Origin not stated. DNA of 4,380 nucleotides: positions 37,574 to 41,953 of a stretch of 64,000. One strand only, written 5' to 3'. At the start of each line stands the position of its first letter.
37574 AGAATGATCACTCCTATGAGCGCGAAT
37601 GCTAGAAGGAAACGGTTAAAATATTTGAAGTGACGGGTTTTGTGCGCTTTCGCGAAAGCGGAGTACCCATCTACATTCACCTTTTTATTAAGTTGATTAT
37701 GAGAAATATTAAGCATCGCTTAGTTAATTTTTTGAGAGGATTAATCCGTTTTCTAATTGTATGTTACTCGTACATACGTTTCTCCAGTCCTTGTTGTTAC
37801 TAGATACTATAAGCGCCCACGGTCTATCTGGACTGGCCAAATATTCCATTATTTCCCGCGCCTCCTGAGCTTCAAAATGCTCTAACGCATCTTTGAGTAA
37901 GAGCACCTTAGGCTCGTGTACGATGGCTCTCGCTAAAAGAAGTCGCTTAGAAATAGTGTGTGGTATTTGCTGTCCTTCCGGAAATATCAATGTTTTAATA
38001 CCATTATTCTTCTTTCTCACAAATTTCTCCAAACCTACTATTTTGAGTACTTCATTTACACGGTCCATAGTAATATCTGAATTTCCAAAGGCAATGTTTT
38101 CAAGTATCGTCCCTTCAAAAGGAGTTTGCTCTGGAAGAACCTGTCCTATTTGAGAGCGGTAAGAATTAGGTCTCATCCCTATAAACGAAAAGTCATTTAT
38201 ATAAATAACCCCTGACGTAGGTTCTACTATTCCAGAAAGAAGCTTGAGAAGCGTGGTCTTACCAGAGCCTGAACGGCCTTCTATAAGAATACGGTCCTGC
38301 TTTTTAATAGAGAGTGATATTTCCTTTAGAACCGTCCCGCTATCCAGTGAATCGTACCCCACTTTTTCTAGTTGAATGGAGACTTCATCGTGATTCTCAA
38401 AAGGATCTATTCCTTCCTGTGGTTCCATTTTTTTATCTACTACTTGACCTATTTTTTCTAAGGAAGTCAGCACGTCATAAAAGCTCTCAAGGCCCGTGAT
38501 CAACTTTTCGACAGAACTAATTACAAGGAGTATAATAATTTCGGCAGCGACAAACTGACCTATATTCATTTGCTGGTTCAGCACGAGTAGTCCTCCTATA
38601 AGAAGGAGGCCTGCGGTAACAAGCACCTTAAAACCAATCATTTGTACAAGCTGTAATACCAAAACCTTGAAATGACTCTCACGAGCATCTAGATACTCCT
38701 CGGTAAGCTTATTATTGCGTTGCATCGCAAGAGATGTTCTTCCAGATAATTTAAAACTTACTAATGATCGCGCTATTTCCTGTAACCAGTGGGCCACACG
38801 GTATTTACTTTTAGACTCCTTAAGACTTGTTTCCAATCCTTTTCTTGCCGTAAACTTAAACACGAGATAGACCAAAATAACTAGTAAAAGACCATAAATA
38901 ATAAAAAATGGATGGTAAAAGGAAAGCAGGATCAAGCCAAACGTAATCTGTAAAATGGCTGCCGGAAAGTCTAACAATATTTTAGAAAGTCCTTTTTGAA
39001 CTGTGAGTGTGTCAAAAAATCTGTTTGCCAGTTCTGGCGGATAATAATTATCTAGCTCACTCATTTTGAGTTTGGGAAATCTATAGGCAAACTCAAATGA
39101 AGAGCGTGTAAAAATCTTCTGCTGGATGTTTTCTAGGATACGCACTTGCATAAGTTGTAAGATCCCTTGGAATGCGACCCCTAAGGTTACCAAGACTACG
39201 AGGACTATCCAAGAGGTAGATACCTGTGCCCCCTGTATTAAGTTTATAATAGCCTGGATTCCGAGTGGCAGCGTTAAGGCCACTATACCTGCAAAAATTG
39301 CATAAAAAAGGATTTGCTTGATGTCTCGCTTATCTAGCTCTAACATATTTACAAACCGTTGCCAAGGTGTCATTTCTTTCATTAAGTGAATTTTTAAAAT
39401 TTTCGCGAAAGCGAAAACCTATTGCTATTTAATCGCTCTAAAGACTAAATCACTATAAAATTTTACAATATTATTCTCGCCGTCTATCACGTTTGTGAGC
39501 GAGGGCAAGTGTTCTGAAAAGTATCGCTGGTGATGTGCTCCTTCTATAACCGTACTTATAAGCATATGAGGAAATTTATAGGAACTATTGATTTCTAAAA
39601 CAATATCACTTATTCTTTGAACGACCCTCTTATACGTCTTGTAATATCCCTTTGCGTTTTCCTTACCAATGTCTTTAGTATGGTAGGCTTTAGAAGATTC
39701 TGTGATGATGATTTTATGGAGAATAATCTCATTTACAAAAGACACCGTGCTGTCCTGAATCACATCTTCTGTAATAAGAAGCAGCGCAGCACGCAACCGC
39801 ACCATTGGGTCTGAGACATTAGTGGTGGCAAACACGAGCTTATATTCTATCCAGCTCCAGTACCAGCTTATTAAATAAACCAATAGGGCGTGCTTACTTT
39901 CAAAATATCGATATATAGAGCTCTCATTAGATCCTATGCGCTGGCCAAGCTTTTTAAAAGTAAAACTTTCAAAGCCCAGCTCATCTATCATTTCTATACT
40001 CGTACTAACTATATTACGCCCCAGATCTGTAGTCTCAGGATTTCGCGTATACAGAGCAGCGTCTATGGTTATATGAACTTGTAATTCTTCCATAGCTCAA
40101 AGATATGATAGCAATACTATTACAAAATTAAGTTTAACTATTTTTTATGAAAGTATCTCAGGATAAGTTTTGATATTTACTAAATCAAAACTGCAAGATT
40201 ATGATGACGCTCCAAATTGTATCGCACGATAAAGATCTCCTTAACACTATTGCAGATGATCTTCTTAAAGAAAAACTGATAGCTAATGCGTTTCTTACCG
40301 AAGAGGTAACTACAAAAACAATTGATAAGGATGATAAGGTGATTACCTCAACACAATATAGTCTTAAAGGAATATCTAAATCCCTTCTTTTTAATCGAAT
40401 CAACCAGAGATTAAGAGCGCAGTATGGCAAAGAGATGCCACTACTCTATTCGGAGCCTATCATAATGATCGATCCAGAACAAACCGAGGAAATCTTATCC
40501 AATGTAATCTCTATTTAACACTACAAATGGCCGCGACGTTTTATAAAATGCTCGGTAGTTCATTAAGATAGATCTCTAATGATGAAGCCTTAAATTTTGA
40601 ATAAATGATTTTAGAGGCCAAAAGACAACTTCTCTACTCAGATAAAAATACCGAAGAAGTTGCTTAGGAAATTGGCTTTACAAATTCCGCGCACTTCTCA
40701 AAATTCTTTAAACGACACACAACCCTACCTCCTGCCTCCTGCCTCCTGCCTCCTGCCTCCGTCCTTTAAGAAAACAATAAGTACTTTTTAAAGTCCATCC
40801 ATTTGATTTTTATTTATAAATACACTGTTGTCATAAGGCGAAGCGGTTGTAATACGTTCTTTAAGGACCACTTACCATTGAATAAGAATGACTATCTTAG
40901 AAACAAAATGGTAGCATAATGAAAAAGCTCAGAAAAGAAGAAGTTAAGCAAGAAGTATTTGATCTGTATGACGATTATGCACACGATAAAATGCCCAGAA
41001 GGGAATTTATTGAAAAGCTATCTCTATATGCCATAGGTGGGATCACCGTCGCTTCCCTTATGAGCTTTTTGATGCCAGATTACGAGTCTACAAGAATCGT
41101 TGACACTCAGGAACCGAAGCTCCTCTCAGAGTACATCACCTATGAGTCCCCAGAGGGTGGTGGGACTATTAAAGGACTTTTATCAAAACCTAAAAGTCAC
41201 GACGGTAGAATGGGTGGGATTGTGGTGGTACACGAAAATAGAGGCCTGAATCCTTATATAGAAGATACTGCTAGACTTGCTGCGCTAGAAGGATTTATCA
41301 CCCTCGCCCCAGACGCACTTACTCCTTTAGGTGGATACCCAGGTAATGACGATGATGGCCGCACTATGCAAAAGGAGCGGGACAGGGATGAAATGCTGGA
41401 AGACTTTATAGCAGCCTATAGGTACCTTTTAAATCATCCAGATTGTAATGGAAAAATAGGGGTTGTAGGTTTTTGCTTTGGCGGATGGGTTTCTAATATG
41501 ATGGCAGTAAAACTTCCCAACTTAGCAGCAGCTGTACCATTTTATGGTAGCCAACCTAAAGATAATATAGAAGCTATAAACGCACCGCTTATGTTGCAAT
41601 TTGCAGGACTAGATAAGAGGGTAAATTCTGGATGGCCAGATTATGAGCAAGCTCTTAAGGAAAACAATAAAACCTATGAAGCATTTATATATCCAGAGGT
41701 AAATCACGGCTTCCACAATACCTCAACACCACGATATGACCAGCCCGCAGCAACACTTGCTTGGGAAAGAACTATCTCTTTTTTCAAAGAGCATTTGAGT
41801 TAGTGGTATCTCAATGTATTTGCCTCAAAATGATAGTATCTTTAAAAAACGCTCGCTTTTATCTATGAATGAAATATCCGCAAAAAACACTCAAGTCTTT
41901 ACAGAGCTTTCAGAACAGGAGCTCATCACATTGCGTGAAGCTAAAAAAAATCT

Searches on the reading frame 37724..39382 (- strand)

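Call 93: search_protein_families(library=pfam, proteins=[window:37724-39382:-], max_evalue=0.0001)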
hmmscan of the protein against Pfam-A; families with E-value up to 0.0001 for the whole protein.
window:37724-39382:- (552 aa): 3 families
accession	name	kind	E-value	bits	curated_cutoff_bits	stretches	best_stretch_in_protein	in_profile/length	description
PF00005.33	ABC_tran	-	1e-16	62.2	25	1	352-497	1-133/137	ABC transporter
PF00664.28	ABC_membrane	-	1.2e-12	48.5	28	1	24-289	4-272/274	ABC transporter transmembrane region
PF25199.1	nSTAND_NTPase5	-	2.1e-05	24.8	34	0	358-380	37-59/145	Novel STAND NTPase 5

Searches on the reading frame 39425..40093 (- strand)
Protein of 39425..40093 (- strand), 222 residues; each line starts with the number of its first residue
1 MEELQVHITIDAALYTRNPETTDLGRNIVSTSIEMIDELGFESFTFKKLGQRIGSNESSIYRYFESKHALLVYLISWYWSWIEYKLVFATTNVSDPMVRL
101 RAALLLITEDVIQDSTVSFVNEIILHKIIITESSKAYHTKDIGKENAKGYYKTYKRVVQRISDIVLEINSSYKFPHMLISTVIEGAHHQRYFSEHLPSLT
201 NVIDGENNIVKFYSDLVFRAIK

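Call 93: search_protein_families(library=pfam, proteins=[window:39425-40093:-], max_evalue=0.0001)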
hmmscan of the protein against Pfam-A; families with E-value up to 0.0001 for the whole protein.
window:39425-40093:- (222 aa): 1 family
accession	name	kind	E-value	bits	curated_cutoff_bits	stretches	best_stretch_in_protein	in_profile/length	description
PF00440.29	TetR_N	-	2.2e-08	34.2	24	1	28-72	1-45/47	Bacterial regulatory proteins, tetR family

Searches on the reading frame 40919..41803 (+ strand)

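Call 93: search_protein_families(library=pfam, proteins=[window:40919-41803:+], max_evalue=0.0001)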
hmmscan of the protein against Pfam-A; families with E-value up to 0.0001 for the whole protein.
window:40919-41803:+ (294 aa): 5 families
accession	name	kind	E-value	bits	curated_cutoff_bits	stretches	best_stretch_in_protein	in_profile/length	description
PF01738.24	DLH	-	2.8e-44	151.7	21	1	84-292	1-216/217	Dienelactone hydrolase family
PF23678.1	YqhI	-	5.6e-13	48.4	27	1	1-35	1-34/36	YqhI-like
PF08840.17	BAAT_C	-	2.5e-12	47.7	20.9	1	160-220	3-64/210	BAAT / Acyl-CoA thioester hydrolase C terminal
PF00326.27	Peptidase_S9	-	4.8e-08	33.2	22.6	0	213-282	137-205/213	Prolyl oligopeptidase family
PF02129.25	Peptidase_S15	-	3.4e-05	24.1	23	1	159-210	76-128/262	X-Pro dipeptidyl-peptidase (S15 family)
